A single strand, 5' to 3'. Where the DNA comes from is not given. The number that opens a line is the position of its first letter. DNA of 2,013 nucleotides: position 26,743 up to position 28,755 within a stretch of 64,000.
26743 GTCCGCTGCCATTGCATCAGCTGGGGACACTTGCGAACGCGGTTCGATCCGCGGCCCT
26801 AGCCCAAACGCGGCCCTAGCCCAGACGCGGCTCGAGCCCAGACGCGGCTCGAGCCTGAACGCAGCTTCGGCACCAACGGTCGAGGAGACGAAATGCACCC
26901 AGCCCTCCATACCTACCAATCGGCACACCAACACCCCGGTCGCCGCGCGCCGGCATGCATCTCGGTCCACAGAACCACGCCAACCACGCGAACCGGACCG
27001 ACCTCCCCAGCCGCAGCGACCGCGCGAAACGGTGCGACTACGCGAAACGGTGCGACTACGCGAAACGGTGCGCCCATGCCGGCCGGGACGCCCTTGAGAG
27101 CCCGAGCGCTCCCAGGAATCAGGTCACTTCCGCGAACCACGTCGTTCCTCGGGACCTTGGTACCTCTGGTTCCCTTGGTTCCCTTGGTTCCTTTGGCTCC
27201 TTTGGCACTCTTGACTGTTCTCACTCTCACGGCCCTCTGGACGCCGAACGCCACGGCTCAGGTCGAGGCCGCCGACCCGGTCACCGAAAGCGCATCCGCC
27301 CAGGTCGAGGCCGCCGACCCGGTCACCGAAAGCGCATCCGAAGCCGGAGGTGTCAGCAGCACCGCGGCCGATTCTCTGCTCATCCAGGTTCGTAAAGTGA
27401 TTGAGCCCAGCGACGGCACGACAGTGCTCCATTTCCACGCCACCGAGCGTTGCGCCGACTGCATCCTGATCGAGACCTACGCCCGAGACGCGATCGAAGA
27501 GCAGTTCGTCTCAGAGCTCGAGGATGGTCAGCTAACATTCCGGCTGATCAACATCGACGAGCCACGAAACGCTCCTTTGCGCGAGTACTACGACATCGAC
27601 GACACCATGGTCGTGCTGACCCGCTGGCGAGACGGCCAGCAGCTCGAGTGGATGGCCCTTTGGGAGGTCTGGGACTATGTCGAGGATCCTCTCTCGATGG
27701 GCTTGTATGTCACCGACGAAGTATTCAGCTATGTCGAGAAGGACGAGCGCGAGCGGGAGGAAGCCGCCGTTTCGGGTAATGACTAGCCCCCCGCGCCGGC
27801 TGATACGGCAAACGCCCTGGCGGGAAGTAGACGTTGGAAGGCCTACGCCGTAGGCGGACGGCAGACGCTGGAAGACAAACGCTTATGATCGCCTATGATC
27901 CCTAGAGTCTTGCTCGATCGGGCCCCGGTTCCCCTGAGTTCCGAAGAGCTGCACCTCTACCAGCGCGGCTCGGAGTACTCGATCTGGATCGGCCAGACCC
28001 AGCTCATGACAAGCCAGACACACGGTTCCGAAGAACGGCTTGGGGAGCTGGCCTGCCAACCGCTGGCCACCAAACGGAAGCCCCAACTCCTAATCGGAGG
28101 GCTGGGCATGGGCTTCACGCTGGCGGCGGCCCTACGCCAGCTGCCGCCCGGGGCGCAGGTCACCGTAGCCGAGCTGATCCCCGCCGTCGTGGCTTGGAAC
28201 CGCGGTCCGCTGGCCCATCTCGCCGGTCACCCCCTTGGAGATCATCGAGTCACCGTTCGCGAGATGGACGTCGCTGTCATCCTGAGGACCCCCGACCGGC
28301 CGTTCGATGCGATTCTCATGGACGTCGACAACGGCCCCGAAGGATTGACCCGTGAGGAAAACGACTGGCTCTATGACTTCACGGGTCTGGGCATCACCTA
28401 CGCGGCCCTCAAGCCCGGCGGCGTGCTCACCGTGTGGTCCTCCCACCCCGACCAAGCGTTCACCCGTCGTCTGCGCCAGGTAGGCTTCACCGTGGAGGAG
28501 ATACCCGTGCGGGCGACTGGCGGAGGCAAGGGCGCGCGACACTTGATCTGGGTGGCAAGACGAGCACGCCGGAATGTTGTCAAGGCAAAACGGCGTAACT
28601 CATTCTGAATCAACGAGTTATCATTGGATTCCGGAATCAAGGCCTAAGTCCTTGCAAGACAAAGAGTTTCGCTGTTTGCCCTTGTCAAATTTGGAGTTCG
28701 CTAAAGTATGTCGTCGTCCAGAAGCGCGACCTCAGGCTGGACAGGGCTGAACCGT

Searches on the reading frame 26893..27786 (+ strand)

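Call 5: search_protein_families(library=pfam, proteins=[window:26893-27786:+], max_evalue=0.01)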
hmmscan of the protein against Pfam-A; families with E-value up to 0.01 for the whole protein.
window:26893-27786:+ (297 aa): 0 families

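Call 62: search_protein_families(library=ncbifam, proteins=[window:26893-27783:+], max_evalue=0.01)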
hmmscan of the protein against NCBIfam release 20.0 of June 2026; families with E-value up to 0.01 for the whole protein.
window:26893-27783:+ (297 aa): 1 family
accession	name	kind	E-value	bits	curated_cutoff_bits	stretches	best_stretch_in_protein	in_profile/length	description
NF040494.1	nitrored_ArsF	subfamily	1.1e-21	77.2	60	1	177-277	2-103/106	nitrophenyl compound nitroreductase subunit ArsF family protein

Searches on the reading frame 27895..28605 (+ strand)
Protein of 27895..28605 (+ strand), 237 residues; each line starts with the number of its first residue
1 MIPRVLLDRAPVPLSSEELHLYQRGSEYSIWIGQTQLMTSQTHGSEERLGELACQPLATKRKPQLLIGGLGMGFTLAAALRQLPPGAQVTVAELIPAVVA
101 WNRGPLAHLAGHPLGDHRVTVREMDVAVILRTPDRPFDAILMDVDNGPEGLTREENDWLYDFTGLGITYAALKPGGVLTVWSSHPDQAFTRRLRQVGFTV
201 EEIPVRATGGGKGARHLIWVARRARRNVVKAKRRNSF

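Call 29: list_cluster_members(proteins=[P0001, window:27895-28605:+])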
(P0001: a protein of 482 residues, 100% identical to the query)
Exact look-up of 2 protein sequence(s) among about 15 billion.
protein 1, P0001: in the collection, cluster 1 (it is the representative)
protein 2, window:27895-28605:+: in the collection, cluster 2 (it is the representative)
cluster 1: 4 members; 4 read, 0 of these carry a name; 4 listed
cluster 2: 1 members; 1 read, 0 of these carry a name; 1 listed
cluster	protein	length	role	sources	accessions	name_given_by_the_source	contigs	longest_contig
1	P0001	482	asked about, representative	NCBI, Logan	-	-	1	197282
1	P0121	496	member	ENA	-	-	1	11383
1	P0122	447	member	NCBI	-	-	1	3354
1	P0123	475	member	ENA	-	-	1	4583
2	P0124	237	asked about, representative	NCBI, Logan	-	-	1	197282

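Call 62: search_protein_families(library=ncbifam, proteins=[window:27895-28605:+], max_evalue=0.01)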
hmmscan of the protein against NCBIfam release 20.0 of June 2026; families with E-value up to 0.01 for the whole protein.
window:27895-28605:+ (237 aa): 2 families
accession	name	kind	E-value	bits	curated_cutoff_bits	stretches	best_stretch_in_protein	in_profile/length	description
NF002956.0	PRK03612.1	equivalog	4e-08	32.1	472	1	59-188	297-423/522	polyamine aminopropyltransferase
NF037959.1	MFS_SpdSyn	subfamily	0.0066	15.2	40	1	49-144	264-352/480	fused MFS/spermidine synthase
